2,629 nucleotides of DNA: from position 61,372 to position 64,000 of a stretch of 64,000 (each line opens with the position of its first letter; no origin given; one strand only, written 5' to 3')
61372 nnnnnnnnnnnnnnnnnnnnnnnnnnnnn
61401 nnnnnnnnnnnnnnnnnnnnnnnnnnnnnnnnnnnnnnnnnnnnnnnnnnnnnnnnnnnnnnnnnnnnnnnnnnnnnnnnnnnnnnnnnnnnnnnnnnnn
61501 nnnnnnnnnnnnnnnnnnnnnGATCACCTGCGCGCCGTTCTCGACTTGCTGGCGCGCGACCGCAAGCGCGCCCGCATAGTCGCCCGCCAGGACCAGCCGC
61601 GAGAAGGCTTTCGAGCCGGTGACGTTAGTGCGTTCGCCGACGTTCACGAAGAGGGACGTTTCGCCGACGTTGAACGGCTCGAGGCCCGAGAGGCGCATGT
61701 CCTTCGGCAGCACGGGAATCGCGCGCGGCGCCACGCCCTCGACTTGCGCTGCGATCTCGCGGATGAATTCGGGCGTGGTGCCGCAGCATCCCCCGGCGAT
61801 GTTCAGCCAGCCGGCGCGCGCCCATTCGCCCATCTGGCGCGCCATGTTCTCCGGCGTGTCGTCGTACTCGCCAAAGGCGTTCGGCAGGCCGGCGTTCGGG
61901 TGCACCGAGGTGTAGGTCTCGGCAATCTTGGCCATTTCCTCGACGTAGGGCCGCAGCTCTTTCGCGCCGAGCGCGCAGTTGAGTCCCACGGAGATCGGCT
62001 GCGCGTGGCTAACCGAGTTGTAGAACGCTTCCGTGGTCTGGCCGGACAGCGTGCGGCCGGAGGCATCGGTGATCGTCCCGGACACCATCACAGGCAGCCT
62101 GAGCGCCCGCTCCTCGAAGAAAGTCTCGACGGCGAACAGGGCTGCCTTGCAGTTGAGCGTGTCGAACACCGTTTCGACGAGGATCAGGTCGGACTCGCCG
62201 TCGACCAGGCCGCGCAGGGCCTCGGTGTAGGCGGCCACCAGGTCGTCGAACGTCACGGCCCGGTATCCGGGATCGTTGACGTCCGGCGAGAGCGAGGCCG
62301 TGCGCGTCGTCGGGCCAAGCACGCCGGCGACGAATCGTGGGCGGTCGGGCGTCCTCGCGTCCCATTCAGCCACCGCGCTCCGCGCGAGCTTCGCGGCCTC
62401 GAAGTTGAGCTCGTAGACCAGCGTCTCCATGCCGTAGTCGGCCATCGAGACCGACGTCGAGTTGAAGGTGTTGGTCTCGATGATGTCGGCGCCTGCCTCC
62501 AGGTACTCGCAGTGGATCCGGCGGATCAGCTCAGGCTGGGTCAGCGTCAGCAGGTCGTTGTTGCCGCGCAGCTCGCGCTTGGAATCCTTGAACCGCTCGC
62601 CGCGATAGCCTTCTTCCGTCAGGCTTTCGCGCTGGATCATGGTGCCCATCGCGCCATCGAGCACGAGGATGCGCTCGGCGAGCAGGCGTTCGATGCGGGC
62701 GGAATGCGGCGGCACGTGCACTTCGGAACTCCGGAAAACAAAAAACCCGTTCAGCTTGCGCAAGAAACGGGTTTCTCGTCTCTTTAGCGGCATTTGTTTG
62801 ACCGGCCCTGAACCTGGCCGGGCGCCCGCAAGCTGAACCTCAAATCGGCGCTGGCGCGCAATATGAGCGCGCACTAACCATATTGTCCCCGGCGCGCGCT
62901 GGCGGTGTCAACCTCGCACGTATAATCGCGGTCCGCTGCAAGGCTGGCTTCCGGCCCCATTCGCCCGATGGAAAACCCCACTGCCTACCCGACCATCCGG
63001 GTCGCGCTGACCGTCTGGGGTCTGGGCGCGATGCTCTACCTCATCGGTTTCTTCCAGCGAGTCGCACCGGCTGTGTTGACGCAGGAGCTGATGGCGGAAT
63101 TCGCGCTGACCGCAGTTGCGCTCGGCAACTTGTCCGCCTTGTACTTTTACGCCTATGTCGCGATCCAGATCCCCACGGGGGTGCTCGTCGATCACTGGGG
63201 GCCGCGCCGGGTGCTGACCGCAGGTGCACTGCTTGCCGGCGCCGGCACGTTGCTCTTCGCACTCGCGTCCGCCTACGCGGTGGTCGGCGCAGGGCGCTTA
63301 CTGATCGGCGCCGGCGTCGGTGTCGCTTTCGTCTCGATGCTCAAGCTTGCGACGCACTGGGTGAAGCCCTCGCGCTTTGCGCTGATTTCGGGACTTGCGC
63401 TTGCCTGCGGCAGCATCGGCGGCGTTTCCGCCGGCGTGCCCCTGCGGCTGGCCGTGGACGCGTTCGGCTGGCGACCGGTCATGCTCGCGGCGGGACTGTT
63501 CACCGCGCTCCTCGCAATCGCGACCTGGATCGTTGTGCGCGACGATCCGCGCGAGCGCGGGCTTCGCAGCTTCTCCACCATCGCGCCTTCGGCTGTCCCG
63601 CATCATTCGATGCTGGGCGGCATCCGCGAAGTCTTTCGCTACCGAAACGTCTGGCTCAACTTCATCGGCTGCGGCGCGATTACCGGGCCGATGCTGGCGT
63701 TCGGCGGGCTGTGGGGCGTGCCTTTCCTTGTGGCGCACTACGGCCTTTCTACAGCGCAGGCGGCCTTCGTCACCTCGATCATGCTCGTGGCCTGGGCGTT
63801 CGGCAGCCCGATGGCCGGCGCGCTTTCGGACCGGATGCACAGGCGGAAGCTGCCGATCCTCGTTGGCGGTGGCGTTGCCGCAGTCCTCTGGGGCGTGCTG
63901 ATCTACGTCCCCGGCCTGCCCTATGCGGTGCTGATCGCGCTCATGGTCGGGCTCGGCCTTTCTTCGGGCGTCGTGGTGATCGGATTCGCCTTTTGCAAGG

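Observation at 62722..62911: Unassigned terminator/antiterminator leader (riboswitch or attenuator candidate) upstream of metH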

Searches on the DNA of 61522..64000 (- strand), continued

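Call 34: search_with_rna_model(model_id=R1, sources=[L001, L002, L003, L004, L005, L006, L007, L008, L009, L010, L011, L012, L013, L014, L015, L016, L017, L018, L019, L020, L021, L022, L023, L024, L025, L026, L027, L028, L029, L030, L031, L032, L033, L034, L035, L036, L037, L038, L039, L040, L041, L042, L043, L044, L045, L046, L047, L048, L049, L050, L051, L052, L053, L054, L055, L056, L057, L058, L059, L060, L061, L062, L063, L064, L065, L066, L067, L068, L069, L070, L071, L072, L073, L074, L075, L076, L077, L078, L079, L080], max_evalue=0.1)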
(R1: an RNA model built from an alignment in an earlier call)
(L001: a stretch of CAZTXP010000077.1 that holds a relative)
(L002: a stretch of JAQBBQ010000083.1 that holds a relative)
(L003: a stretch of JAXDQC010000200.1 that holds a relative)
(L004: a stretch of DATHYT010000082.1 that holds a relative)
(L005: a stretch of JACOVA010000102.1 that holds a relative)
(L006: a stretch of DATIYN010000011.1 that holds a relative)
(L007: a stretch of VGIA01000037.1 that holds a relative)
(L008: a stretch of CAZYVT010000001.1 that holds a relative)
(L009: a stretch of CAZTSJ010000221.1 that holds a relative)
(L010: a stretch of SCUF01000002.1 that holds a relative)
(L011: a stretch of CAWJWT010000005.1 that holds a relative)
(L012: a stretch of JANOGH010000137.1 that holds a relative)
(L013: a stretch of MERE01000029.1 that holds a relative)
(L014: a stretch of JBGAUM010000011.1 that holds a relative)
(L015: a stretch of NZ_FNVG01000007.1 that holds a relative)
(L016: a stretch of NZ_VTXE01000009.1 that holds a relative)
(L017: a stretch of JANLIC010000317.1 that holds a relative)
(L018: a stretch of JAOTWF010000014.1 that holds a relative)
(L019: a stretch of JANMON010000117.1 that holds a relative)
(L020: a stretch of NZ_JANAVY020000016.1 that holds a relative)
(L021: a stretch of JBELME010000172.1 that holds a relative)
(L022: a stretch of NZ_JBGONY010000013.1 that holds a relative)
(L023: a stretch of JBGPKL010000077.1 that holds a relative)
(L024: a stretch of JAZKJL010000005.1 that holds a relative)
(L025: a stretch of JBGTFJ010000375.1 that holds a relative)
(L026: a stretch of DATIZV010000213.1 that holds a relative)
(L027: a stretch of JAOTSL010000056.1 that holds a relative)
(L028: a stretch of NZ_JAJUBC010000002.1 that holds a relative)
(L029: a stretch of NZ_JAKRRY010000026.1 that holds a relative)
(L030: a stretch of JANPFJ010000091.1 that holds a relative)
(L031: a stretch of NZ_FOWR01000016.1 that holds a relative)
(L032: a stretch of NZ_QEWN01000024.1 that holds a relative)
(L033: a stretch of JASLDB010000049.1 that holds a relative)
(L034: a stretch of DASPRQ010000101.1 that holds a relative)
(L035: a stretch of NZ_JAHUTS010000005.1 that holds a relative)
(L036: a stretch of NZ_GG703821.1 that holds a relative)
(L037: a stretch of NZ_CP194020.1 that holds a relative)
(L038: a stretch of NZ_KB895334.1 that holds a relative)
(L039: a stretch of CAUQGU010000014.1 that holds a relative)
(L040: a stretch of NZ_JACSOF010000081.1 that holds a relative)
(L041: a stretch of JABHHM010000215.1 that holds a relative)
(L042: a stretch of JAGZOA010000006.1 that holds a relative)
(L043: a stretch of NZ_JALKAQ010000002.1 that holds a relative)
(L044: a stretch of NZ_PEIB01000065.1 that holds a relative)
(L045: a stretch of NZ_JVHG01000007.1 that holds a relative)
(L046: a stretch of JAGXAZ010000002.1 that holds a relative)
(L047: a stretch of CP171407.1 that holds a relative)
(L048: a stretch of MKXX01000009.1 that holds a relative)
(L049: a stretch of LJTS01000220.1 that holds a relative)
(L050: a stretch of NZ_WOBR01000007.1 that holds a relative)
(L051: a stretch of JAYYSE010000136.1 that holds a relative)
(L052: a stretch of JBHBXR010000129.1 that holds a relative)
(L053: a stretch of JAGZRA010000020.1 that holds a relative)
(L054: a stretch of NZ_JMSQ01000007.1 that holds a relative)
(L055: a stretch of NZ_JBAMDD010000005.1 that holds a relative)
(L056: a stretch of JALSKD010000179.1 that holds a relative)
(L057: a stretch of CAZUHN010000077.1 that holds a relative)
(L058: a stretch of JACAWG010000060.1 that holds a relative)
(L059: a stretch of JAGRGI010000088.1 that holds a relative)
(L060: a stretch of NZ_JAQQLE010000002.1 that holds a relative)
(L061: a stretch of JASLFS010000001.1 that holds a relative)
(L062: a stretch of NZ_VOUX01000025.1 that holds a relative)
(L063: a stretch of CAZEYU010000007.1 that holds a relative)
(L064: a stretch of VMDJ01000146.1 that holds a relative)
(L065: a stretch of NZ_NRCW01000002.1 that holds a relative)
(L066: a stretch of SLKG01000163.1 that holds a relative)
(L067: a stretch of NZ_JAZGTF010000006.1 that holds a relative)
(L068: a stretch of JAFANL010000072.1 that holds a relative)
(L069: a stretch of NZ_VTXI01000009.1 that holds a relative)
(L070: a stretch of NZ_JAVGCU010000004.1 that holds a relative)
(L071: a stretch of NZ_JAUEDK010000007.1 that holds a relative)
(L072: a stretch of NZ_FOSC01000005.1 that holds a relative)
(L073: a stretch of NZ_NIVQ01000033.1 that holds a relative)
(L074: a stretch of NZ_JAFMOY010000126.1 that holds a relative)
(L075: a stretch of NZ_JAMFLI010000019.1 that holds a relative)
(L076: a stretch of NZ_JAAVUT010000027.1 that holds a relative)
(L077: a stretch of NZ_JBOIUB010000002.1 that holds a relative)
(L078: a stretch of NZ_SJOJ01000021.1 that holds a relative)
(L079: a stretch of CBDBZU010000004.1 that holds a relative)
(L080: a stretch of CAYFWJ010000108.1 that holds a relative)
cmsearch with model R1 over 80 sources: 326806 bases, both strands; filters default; matches with E-value up to 0.1: 19.
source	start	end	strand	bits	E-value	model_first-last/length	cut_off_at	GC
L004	1366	1432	+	84.3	1e-24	1-67/67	no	0.54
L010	1334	1400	+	83.4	1.9e-24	1-67/67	no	0.58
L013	1350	1416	+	80.5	1.7e-23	1-67/67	no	0.6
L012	1368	1434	+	77.8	1.3e-22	1-67/67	no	0.54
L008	1350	1437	+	76.9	2.5e-22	1-67/67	no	0.66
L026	1349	1415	+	76.8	2.6e-22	1-67/67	no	0.61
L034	1375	1441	+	74.6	1.4e-21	1-67/67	no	0.6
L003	1352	1419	+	74.4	1.6e-21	1-67/67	no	0.6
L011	1356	1422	+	74.2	1.8e-21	1-67/67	no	0.55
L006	1330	1417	+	74.1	2e-21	1-67/67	no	0.64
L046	374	440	+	73.8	2.3e-21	1-67/67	no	0.55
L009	1310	1397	+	73.3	3.6e-21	1-67/67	no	0.62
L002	844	936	+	71.4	1.4e-20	1-67/67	no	0.62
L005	1351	1438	+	71.3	1.6e-20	1-67/67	no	0.6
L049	1354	1420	+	69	8.5e-20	1-67/67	no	0.48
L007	1333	1438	+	67.5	2.7e-19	1-67/67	no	0.66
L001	1349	1441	+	66.2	6.6e-19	1-67/67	no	0.67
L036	435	513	-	16.5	0.0072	1-67/67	no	0.51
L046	479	558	+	13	0.094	1-67/67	no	0.65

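Call 69: search_rna_families(sources=[L003, L011, L012, L013, L046, L049, L001, L005, L145], threshold=evalue, max_evalue=1)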
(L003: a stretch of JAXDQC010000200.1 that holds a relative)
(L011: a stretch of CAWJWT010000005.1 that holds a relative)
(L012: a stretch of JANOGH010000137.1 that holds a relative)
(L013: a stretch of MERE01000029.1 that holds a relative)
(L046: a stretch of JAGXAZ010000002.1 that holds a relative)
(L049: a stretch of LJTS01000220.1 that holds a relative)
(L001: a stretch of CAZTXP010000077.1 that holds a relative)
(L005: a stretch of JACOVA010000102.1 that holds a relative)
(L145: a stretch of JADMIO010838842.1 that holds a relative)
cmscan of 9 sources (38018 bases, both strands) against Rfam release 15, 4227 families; matches with E-value up to 1: 11.
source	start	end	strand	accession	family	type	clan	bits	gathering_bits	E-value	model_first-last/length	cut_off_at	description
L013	1347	1424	+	RF00521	SAM_alpha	Cis-reg; riboswitch;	-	33.2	36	0.00064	1-79/79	no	Alpha-proteobacteria SAM riboswitch aptamer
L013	1326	1483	-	RF02424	Bp2_287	Gene; sRNA;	-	32.3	70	0.0012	1-174/174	no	Burkholderia sRNA Bp2_Cand287_SIPHT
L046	371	448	+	RF00521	SAM_alpha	Cis-reg; riboswitch;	-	30.2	36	0.0043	1-79/79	no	Alpha-proteobacteria SAM riboswitch aptamer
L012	1365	1438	+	RF00521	SAM_alpha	Cis-reg; riboswitch;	-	29.5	36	0.0066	1-79/79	no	Alpha-proteobacteria SAM riboswitch aptamer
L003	1349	1427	+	RF00521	SAM_alpha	Cis-reg; riboswitch;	-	29.2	36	0.0077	1-79/79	no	Alpha-proteobacteria SAM riboswitch aptamer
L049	1351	1424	+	RF00521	SAM_alpha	Cis-reg; riboswitch;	-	27.4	36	0.025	1-79/79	no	Alpha-proteobacteria SAM riboswitch aptamer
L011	1353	1426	+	RF00521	SAM_alpha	Cis-reg; riboswitch;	-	26.8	36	0.034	1-79/79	no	Alpha-proteobacteria SAM riboswitch aptamer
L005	1322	1471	-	RF02424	Bp2_287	Gene; sRNA;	-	26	70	0.051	1-174/174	no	Burkholderia sRNA Bp2_Cand287_SIPHT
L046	344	474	-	RF02424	Bp2_287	Gene; sRNA;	-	24.1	70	0.16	1-174/174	no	Burkholderia sRNA Bp2_Cand287_SIPHT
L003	1325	1459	-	RF02424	Bp2_287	Gene; sRNA;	-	22.6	70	0.38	1-174/174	no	Burkholderia sRNA Bp2_Cand287_SIPHT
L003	1373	1464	+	RF02353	BjrC68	Gene; sRNA;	-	19.8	39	0.76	1-82/82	no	Bradyrhizobiaceae sRNA BjrC68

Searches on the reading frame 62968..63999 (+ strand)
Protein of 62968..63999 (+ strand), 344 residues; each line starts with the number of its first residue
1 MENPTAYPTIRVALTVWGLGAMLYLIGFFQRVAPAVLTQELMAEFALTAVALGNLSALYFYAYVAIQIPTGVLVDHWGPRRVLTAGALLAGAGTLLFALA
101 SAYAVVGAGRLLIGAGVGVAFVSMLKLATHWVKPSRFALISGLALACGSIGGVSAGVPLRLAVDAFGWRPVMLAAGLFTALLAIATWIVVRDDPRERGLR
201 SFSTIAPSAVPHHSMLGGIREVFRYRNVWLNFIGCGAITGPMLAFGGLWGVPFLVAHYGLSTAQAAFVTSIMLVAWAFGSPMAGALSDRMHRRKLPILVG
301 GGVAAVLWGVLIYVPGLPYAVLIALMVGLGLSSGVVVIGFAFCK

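Call 67: search_protein_families(library=pfam, proteins=[window:62968-63999:+])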
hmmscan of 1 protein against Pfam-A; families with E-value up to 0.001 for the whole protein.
window:62968-63999:+ (344 aa): 1 family
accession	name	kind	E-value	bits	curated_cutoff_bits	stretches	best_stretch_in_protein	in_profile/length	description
PF07690.21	MFS_1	-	1.5e-36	126.5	33.4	1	26-340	8-315/347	Major Facilitator Superfamily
